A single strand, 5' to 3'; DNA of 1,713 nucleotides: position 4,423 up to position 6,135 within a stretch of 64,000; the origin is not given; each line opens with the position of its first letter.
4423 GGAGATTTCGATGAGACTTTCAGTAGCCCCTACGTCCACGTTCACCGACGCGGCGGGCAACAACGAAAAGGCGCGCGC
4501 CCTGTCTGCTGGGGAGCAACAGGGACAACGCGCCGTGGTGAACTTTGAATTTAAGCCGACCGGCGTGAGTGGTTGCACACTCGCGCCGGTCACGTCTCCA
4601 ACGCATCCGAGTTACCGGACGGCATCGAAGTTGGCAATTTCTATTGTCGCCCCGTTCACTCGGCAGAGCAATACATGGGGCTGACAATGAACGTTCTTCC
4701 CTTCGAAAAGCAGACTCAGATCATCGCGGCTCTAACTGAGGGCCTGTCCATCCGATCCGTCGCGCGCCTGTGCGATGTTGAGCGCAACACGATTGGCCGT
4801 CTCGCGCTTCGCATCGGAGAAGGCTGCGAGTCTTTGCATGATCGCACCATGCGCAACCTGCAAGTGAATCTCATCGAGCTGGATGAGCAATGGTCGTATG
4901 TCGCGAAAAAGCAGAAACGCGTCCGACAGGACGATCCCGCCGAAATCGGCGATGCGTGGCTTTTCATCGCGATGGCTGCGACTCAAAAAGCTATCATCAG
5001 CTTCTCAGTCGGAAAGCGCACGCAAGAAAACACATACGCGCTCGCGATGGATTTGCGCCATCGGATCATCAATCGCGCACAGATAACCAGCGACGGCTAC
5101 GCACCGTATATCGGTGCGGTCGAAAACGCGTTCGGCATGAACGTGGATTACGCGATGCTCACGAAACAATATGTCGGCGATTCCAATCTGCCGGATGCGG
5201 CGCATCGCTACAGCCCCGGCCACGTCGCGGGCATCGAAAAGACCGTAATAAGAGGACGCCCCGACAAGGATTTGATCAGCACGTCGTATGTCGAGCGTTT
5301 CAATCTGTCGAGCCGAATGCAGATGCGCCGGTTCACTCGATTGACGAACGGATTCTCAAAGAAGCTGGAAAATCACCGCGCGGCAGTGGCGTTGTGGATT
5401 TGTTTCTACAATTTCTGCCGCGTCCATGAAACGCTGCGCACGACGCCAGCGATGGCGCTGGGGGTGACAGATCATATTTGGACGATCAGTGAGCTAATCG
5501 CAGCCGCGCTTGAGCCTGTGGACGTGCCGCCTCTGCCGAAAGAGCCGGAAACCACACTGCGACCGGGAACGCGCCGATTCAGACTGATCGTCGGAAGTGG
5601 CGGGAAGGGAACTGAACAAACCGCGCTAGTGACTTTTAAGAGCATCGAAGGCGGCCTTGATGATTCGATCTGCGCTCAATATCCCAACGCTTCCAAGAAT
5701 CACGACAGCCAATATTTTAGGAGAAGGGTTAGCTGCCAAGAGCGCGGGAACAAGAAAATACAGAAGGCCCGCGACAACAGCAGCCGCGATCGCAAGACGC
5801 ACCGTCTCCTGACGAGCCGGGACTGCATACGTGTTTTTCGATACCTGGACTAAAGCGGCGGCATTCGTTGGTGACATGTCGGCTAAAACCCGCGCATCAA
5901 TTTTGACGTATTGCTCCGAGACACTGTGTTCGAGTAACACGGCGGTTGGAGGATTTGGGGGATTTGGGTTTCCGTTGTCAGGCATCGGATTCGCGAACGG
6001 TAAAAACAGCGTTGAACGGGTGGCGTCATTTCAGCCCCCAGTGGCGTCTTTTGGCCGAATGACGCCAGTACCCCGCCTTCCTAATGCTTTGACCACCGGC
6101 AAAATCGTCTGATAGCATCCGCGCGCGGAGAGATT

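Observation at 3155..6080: Complete IS1-family transposon with cargo, delimited by 15-bp TIRs and an 8-bp target duplication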

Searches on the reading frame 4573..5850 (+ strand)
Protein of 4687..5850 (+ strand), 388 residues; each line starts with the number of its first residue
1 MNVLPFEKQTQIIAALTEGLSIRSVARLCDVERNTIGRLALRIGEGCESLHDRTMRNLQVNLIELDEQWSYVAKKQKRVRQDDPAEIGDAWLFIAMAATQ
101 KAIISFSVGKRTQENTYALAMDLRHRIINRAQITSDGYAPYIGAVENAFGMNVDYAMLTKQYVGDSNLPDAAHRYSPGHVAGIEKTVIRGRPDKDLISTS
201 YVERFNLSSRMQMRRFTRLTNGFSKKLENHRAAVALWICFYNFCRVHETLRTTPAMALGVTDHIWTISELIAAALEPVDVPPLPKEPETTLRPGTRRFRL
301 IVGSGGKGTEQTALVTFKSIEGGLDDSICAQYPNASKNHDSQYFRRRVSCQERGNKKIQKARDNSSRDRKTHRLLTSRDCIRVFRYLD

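Call 5: search_protein_families(library=pfam, proteins=[window:4687-5850:+], max_evalue=0.01)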
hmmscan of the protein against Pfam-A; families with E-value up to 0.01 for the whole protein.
window:4687-5850:+ (388 aa): 3 families
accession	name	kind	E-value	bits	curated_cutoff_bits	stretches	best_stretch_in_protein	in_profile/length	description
PF03400.19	DDE_Tnp_IS1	-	6.2e-10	40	24.1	1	63-145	5-74/131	IS1 transposase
PF13542.12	HTH_Tnp_ISL3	-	0.005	16.7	27.4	0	10-43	18-50/51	Helix-turn-helix domain of transposase family ISL3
PF13936.12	HTH_38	-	0.0061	16.7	27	0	11-38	12-39/44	Helix-turn-helix domain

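Call 6: search_protein_families(library=ncbifam, proteins=[window:4687-5850:+], max_evalue=0.01)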
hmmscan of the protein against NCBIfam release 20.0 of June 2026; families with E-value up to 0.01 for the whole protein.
window:4687-5850:+ (388 aa): 5 families
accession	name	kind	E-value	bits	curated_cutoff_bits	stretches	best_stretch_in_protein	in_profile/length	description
NF033558.1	transpos_IS1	equivalog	3.6e-18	66.2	100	1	7-147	43-169/199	IS1 family transposase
NF033547.1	transpos_IS1595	equivalog_domain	7.1e-07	29.3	75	1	4-147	4-152/215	IS1595 family transposase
NF033577.2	transpos_IS481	equivalog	3.6e-06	26.7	224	0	202-256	232-282/284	IS481 family transposase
NF033545.0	transpos_IS630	equivalog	0.0017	17.8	100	1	9-73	2-66/299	IS630 family transposase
NF005641.0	PRK07403.1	equivalog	0.0039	16.4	616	1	100-174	126-195/337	type I glyceraldehyde-3-phosphate dehydrogenase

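Call 9: find_homologous_proteins(query=window:4687-5850:+, max_evalue=0.00001)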
Query window:4687-5850:+ (388 aa): 6984 proteins with E <= 0.00001 among 8000 candidates; the best 120 are listed.
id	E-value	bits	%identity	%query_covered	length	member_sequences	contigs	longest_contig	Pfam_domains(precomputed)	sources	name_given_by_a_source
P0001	1.4e-192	658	93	80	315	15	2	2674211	PF03400.19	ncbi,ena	-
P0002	1.6e-182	625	87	80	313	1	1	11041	PF03400.19,PF13936.13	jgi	jgi:IS1 family transposase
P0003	1.5e-178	611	87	80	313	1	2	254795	PF03400.19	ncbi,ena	-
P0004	1.7e-177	608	84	80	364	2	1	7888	PF03400.19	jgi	jgi:IS1 family transposase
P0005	7.7e-176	603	83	80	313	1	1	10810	PF03400.19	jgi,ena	-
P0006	4.0e-172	590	84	80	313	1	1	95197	PF03400.19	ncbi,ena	-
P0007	4.5e-172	590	82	80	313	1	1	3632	PF03400.19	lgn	-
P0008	1.1e-163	563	81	79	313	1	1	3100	PF03400.19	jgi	jgi:IS1 family transposase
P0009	8.1e-159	546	76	80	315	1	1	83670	PF03400.19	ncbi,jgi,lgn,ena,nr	ncbi:MAG TPA: IS1 family transposase [Candidatus Binataceae bacterium]|nr:IS1 family transposase [Ca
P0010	8.6e-159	546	77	80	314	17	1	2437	PF03400.19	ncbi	-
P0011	9.3e-159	546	76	81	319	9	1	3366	PF03400.19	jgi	jgi:IS1 family transposase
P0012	2.7e-158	545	76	80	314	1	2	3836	PF03400.19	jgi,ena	-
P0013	3.8e-158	544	77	80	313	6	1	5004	PF03400.19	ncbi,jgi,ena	-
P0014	1.4e-155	536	76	80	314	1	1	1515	PF03400.19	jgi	jgi:IS1 family transposase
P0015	5.0e-155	534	75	80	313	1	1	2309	PF03400.19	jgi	jgi:IS1 family transposase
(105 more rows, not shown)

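Call 11: find_encoding_contigs(protein=P0001, flank=6000, max_places=6)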
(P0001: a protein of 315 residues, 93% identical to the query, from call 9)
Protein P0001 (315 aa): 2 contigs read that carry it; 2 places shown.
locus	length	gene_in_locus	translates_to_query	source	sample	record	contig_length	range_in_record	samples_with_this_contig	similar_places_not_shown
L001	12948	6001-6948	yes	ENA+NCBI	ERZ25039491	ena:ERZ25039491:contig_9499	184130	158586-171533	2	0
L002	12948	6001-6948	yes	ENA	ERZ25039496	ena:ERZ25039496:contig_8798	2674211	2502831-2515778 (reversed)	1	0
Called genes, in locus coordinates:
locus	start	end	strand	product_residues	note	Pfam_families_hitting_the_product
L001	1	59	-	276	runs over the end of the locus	PF01261:AP_endonuc_2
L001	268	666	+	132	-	-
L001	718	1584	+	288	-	PF01513:NAD_kinase, PF20143:NAD_kinase_C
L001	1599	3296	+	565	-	PF02463:SMC_N, PF13476:AAA_23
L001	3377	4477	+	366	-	PF04909:Amidohydro_2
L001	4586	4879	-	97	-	-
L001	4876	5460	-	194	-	-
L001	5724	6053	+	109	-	-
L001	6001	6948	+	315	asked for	PF03400:DDE_Tnp_IS1 (faint)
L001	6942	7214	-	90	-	-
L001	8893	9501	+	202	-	PF25199:nSTAND_NTPase5 (weak)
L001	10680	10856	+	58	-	-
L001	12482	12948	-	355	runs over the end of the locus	PF00589:Phage_integrase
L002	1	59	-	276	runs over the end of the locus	PF01261:AP_endonuc_2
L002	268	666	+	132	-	-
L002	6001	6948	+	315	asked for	PF03400:DDE_Tnp_IS1 (faint)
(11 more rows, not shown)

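Call 21: find_related_loci(query=A1, collection=genome_contigs, flank=5000)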
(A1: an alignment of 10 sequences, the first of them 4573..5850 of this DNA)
Query A1 (426 aa) in genome_contigs; peptide patterns used: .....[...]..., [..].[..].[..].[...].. (x = any residue, [..] = any of these).
455 stretches matched a pattern; 402 encode a relative of the query (tblastn E <= 1e-3); the best 80 are kept; 80 distinct loci.
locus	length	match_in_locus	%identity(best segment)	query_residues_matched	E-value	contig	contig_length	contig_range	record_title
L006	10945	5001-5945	93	36-349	0e+0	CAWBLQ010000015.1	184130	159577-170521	MAG: Candidatus Binataceae bacterium isolate MFD02248.bin.1.59 genome assembly, contig: contig_9499, whole genome shotgu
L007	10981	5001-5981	73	24-349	1e-164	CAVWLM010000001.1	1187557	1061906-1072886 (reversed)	MAG: uncultured delta proteobacterium isolate MFD04434.bin.1.44 genome assembly, contig: contig_1084, whole genome shotg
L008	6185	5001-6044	70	19-358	1e-163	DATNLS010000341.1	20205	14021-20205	MAG TPA_asm: Candidatus Acidiferrales bacterium isolate SMAG_U11458 k141_108640, whole genome shotgun sequence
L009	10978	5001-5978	71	24-348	3e-160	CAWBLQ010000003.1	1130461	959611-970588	MAG: Candidatus Binataceae bacterium isolate MFD02248.bin.1.59 genome assembly, contig: contig_20764, whole genome shotg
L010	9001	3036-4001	71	24-345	1e-157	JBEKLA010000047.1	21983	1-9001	MAG: Candidatus Binataceae bacterium isolate SPRUCE 35 SPRUCE_35_47, whole genome shotgun sequence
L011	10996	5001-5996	71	19-349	2e-157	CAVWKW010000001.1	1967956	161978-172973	MAG: uncultured delta proteobacterium isolate MFD04434.bin.1.117 genome assembly, contig: contig_3121, whole genome shot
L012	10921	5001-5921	74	39-344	2e-156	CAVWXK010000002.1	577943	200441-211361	MAG: uncultured proteobacterium isolate MFD03726.bin.2.8 genome assembly, contig: contig_81767, whole genome shotgun seq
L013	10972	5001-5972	68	23-345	1e-148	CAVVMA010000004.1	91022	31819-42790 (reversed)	MAG: uncultured delta proteobacterium isolate MFD09222.bin.2.46 genome assembly, contig: contig_133161, whole genome sho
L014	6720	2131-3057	69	39-345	2e-146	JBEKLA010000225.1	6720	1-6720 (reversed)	MAG: Candidatus Binataceae bacterium isolate SPRUCE 35 SPRUCE_35_225, whole genome shotgun sequence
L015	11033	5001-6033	76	2-347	1e-150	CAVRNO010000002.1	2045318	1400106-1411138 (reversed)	MAG: Candidatus Binataceae bacterium isolate MFD03726.bin.1.6 genome assembly, contig: contig_15392, whole genome shotgu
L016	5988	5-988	66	71-387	1e-146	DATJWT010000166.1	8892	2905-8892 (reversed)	MAG TPA_asm: Candidatus Binataceae bacterium isolate SMAG_U15106 k141_1639386, whole genome shotgun sequence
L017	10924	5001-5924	69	39-345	5e-143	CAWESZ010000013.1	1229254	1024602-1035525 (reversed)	MAG: uncultured delta proteobacterium isolate MFD03399.bin.2.12 genome assembly, contig: contig_8913, whole genome shotg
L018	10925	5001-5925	76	39-345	2e-133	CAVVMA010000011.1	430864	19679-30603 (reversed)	MAG: uncultured delta proteobacterium isolate MFD09222.bin.2.46 genome assembly, contig: contig_72758, whole genome shot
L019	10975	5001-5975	60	24-348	4e-129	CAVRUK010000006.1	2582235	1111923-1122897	MAG: uncultured delta proteobacterium isolate MFD02248.bin.1.51 genome assembly, contig: contig_9513, whole genome shotg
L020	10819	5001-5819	66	39-312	9e-124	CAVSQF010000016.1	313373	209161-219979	MAG: uncultured delta proteobacterium isolate MFD01476.bin.1.163 genome assembly, contig: contig_16554, whole genome sho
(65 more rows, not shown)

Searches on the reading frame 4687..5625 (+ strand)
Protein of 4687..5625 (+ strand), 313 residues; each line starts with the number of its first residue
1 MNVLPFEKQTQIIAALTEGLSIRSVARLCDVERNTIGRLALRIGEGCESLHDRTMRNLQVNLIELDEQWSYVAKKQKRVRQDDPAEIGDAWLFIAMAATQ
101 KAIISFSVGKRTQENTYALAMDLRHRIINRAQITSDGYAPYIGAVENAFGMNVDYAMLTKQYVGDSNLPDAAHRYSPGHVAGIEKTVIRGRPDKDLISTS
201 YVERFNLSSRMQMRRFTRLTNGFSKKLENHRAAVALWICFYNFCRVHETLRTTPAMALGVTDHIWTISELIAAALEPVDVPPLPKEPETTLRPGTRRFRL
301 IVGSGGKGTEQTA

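Call 29: search_protein_families(library=phrogs, proteins=[window:4687-5625:+], max_evalue=0.01)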
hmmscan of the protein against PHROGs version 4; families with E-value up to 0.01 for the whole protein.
window:4687-5625:+ (313 aa): 1 family
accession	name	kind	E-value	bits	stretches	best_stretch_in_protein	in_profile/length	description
phrog_720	-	integration and excision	2.8e-07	32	1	65-141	1-64/125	transposase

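Call 55: search_dna_similar(query=window:4687-5625:+, collection=plasmids, mode=protein, max_rows=15)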
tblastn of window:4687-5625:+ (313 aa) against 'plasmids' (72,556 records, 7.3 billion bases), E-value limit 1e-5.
Records with a match: 30; places in all: 40; records where one place covers at least 80% of the query: 17.
Best place of each record, by identity: 60-80% 1; <60% 29.
By first word of the organism name: Acaryochloris 9; Deinococcus 6; Mesorhizobium 5; Bradyrhizobium 2; Methylocapsa 1; Hoeflea 1; Acidiphilium 1; Sphingomonas 1; Gloeothece 1; Bosea 1; and 2 more.
By predicted mobility (MOB-suite, as given by PLSDB): non-mobilizable 23; conjugative 5; mobilizable 2.
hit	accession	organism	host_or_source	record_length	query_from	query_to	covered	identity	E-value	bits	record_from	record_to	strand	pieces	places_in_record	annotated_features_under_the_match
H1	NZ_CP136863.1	Methylocapsa polymorpha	Shagnum peat sample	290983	1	293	94%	44.2%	4e-70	243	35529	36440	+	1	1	helix-turn-helix domain-containing protein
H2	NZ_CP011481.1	Hoeflea sp. IMCC20628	-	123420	2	298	95%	43.5%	8e-71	244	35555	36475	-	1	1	IS1 family transposase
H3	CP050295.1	Mesorhizobium loti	Oxytropis kamtschatica,cell ...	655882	1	272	87%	46.9%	1e-71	247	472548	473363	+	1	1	IS1 family transposase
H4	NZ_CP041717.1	Acidiphilium multivorum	Cell culture,activated sludge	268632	1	271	87%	46.5%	2e-76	261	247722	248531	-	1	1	IS1 family transposase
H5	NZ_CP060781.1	Sphingomonas daechungensis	single bacterial strain,sediment of a ...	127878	1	301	96%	28.1%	5e-27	118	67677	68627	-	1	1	IS1 family transposase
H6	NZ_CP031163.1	Deinococcus wulumuqiensis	cell culture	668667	4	272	86%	28.2%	3e-20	99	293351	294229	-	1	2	IS1 family transposase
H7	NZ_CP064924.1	Acaryochloris marina S15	cell culture,surface of Pikea pinnata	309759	4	275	82%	29.2%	5e-19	120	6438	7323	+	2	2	IS1 family transposase | hypothetical protein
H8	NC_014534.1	Gloeothece verrucosa PCC 7822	fresh water in rice field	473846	6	297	93%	24.8%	2e-14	81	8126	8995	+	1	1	IS1 family transposase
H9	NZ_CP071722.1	Acaryochloris sp. 'Moss Beach'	culture,intertidal zone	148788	4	275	87%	26.6%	3e-20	98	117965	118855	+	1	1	hypothetical protein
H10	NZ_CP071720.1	Acaryochloris sp. 'Moss Beach'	culture,intertidal zone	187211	4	275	87%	26.6%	3e-20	98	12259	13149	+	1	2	hypothetical protein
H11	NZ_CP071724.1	Acaryochloris sp. 'Moss Beach'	culture,intertidal zone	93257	4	275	87%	26.4%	6e-18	92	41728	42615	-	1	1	hypothetical protein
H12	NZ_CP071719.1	Acaryochloris sp. 'Moss Beach'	culture,intertidal zone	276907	4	267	84%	26.9%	7e-20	97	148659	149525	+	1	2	hypothetical protein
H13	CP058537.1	Deinococcus sp. D7000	seawater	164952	12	281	86%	25.8%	2e-15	84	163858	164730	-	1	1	hypothetical protein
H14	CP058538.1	Deinococcus sp. D7000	seawater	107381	12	281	86%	25.8%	2e-15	84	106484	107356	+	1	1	hypothetical protein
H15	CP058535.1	Deinococcus sp. D7000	seawater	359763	12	281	86%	25.8%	2e-15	84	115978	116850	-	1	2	hypothetical protein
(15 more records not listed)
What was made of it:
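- Closest known: IS1-family elements annotated in cultured Alphaproteobacteria. Same: 44-47% protein identity, and PGAP names three of the four 'IS1 family transposase'; the Methylocapsa copy is labelled helix-turn-helix domain-containing protein (call 55).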

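Call 57: get_annotated_region(hit=H4, flank=4000)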
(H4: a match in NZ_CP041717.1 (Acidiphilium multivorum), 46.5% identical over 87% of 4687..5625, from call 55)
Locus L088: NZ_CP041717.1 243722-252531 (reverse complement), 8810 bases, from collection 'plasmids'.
description: Acidiphilium multivorum strain JZ-6 plasmid unnamed1, complete sequence
organism: Acidiphilium multivorum (NCBI taxid 62140)
taxonomy: Bacteria; Pseudomonadota; Alphaproteobacteria; Rhodospirillales; Acetobacteraceae; Acidiphilium; Acidiphilium multivorum
host: -; source: Cell culture,activated sludge; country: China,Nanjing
typing (MOB-suite, as given by PLSDB): non-mobilizable; mating-pair formation MPF_I
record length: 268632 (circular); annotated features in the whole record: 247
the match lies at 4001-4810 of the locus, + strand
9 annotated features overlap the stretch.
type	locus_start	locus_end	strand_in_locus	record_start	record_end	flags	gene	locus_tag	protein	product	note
CDS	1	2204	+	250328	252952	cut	-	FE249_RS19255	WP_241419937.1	sigma factor-like helix-turn-helix DNA-binding protein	GO:0006352 - DNA-templated transcription initiation [Evidence IEA]; GO:0006355 - regulation of DNA-templated ...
CDS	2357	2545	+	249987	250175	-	-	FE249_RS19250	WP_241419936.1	hypothetical protein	-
CDS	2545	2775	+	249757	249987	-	-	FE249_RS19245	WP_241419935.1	hypothetical protein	-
CDS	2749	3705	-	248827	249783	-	-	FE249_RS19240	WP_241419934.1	hypothetical protein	-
CDS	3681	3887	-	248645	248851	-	-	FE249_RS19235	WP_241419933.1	hypothetical protein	-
CDS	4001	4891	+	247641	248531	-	-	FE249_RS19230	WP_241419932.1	IS1 family transposase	-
CDS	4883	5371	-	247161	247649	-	-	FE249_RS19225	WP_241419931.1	RES domain-containing protein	-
CDS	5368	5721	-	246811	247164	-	-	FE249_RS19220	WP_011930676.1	MbcA/ParS/Xre antitoxin family protein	-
CDS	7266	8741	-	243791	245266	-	-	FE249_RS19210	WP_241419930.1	AAA family ATPase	-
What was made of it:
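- Sources name the relatives 'IS1 family transposase' (calls 9, 55, 57).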

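Call 58: get_annotated_region(hit=H1, flank=4000)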
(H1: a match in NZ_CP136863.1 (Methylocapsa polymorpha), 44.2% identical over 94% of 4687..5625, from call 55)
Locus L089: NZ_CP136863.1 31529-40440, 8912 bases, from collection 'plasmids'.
description: Methylocapsa polymorpha strain RX1 plasmid pRX1, complete sequence
organism: Methylocapsa polymorpha (NCBI taxid 3080828)
taxonomy: Bacteria; Pseudomonadota; Alphaproteobacteria; Hyphomicrobiales; Beijerinckiaceae; Methylocapsa; Methylocapsa polymorpha
host: -; source: Shagnum peat sample; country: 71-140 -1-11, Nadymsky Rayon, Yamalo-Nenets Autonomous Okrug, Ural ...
typing (MOB-suite, as given by PLSDB): non-mobilizable
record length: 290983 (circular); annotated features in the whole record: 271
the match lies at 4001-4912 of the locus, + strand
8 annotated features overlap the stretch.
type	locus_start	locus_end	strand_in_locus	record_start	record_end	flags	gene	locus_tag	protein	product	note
CDS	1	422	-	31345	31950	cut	-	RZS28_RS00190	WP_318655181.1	hypothetical protein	-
CDS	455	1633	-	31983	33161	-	-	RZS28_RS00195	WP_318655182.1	Shedu immune nuclease family protein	-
CDS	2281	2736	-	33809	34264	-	-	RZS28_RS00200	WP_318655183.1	hypothetical protein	-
CDS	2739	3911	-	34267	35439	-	-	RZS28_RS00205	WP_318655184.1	helix-turn-helix domain-containing protein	-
CDS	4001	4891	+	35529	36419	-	-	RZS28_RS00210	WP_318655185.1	helix-turn-helix domain-containing protein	-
CDS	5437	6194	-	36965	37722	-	-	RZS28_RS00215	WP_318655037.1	IS5 family transposase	-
CDS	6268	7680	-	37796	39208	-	-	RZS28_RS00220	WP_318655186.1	UvrD-helicase domain-containing protein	-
CDS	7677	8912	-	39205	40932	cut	-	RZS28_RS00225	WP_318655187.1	AAA family ATPase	-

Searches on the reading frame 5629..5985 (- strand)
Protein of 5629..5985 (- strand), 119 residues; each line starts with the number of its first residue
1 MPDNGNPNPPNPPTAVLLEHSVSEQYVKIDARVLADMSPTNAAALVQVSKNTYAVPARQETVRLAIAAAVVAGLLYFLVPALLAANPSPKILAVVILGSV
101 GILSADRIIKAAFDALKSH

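Call 5: search_protein_families(library=pfam, proteins=[window:5629-5985:-], max_evalue=0.01)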
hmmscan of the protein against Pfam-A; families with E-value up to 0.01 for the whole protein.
window:5629-5985:- (119 aa): 0 families

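Call 6: search_protein_families(library=ncbifam, proteins=[window:5629-5985:-], max_evalue=0.01)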
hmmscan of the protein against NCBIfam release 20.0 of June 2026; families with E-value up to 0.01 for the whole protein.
window:5629-5985:- (119 aa): 0 families

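Call 29: search_protein_families(library=phrogs, proteins=[window:5629-5985:-], max_evalue=0.01)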
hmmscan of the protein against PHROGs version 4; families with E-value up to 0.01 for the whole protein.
window:5629-5985:- (119 aa): 0 families

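Call 30: search_protein_families(library=padloc, proteins=[window:5629-5985:-], max_evalue=0.01)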
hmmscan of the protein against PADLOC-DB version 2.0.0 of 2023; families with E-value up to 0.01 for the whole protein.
window:5629-5985:- (119 aa): 0 families

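Call 67: find_homologous_proteins(query=window:5629-5985:-, max_evalue=0.001)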
Query window:5629-5985:- (119 aa): 3 proteins with E <= 0.001 among 750 candidates.
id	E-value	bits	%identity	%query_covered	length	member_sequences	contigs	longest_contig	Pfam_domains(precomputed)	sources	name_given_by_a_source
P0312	2.3e-66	239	100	100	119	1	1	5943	-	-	-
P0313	8.8e-21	92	55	82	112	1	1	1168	-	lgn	-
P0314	2.7e-19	87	50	99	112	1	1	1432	-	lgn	-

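Call 68: find_encoding_contigs(protein=P0314, flank=2000, max_places=3)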
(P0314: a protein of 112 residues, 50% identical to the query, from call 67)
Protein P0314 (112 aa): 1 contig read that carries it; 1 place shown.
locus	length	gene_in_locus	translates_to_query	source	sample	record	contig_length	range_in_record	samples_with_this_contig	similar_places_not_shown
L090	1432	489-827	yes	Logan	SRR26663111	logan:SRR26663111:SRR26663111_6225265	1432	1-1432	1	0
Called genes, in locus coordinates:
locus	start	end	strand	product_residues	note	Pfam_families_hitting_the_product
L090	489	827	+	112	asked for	-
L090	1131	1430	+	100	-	?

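Call 69: find_encoding_contigs(protein=P0313, flank=2000, max_places=3)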
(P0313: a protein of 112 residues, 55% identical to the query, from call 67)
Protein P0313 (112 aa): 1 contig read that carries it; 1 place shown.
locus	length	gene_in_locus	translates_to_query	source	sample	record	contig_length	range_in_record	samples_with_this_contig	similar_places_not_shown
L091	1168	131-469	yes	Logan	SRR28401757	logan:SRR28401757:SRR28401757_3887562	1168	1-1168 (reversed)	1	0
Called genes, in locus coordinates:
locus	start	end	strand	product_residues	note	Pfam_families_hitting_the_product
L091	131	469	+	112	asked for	-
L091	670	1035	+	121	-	-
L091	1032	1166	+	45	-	?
